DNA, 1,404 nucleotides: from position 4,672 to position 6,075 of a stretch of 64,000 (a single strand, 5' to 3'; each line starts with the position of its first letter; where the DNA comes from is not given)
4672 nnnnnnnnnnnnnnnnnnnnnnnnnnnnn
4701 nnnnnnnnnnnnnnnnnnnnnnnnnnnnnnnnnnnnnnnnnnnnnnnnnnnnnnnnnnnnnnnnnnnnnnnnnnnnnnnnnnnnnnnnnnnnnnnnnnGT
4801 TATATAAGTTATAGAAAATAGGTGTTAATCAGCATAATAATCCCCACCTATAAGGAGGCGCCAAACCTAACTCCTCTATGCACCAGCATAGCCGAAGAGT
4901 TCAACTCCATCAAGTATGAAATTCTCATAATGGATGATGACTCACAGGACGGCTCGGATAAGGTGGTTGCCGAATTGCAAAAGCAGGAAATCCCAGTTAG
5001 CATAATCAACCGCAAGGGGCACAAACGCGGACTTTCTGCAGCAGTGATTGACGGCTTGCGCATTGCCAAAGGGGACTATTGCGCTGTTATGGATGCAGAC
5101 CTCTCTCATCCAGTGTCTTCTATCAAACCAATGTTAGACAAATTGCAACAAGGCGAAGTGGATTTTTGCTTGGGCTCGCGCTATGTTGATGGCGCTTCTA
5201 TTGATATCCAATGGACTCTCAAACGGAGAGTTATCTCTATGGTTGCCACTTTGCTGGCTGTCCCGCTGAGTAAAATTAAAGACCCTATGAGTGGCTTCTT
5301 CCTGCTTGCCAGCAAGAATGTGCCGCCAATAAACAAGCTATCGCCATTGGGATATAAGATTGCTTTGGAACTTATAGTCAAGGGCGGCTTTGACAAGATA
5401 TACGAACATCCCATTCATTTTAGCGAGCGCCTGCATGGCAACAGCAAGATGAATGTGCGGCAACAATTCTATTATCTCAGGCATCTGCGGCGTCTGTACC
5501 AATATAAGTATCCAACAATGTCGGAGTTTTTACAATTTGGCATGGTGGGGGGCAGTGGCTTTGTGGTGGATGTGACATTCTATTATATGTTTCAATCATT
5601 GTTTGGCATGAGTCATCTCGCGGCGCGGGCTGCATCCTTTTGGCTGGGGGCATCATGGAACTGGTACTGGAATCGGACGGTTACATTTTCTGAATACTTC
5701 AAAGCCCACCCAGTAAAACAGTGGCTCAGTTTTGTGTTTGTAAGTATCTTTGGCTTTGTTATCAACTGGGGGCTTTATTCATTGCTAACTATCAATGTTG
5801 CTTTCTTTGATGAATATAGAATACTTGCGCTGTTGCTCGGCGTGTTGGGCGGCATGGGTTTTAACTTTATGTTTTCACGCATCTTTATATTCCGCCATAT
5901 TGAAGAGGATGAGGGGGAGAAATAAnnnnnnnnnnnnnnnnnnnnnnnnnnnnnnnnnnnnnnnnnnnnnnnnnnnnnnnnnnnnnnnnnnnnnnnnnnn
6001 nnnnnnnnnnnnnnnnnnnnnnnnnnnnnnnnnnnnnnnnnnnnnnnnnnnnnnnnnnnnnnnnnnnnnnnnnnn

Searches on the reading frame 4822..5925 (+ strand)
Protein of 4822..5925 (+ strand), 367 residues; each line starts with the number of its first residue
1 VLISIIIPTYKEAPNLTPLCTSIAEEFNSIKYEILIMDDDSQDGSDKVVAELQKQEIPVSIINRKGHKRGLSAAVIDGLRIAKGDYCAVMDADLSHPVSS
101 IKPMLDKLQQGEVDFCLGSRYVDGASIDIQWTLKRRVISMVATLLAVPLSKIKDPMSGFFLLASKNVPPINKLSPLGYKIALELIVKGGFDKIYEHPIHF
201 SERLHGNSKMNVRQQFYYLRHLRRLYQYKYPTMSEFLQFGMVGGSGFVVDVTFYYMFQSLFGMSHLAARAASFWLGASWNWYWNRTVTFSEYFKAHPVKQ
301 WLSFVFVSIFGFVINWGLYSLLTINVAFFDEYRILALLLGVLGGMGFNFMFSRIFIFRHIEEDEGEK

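Call 8: search_protein_families(library=ncbifam, proteins=[window:4822-5925:+], max_evalue=0.001)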
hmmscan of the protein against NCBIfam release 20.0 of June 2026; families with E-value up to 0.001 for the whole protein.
window:4822-5925:+ (367 aa): 17 families
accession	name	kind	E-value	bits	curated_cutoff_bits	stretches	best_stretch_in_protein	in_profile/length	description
NF047588.1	GlcsyltransPgfSStrep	equivalog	6.3e-15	55.2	500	1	1-218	1-213/308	glycosyltransferase PgfS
TIGR04182.1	glyco_TIGR04182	equivalog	2.5e-13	50.1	325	1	3-266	2-256/293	S-layer glycoprotein N-glycosyltransferase AglJ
NF007482.0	PRK10073.1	equivalog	1e-10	41.2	423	1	3-94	8-96/334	glycosyltransferase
NF050050.1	ProtGlycPglI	equivalog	1.5e-10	41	500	1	3-111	4-111/306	GalNAc(5)-diNAcBac-PP-undecaprenol beta-1,3-glucosyltransferase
NF007986.1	PRK10714.1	equivalog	3.8e-10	39.3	529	1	3-111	8-118/316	undecaprenyl-phosphate 4-deoxy-4-formamido-L-arabinose transferase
NF058614.1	PPMAGASynPpgS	equivalog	4.5e-10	39.3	370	1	5-144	4-138/226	polyprenyl-phospho-N-acetylgalactosaminyl synthase PpgS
TIGR03937.1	PgaC_IcaA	equivalog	2.3e-09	36.7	422.3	1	2-109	46-151/407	poly-beta-1,6-N-acetyl-D-glucosamine synthase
NF041875.1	EPS_EpsD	equivalog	5.2e-09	35.9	370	1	3-119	1-115/325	exopolysaccharide biosynthesis glycosyltransferase EpsD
NF038302.1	EPS_HpsE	equivalog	1.4e-08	34.1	300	1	3-93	3-96/307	hormogonium polysaccharide biosynthesis glycosyltransferase HpsE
TIGR04283.1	glyco_like_mftF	equivalog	1.4e-07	31.4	182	1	3-106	1-95/221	TIGR04283 family arsenosugar biosynthesis glycosyltransferase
TIGR03469.1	HpnB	hypoth_equivalog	7.8e-07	28.4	379.25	1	3-115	46-167/386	hopene-associated glycosyltransferase HpnB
NF047683.1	TeichurnBiosyTuaG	equivalog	2e-06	27.6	400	1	2-113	7-116/252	teichuronic acid biosynthesis protein TuaG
TIGR03965.1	mycofact_glyco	equivalog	2.1e-06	26.9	280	1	3-114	76-185/467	mycofactocin biosynthesis glycosyltransferase MftF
NF010496.0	PRK13915.1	equivalog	3.1e-05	23.2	262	1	3-103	33-136/307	glucosyl-3-phosphoglycerate synthase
TIGR03111.1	glyc2_xrt_Gpos1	hypoth_equivalog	3.2e-05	22.9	363.95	1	3-111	51-159/439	TIGR03111 family XrtG-associated glycosyltransferase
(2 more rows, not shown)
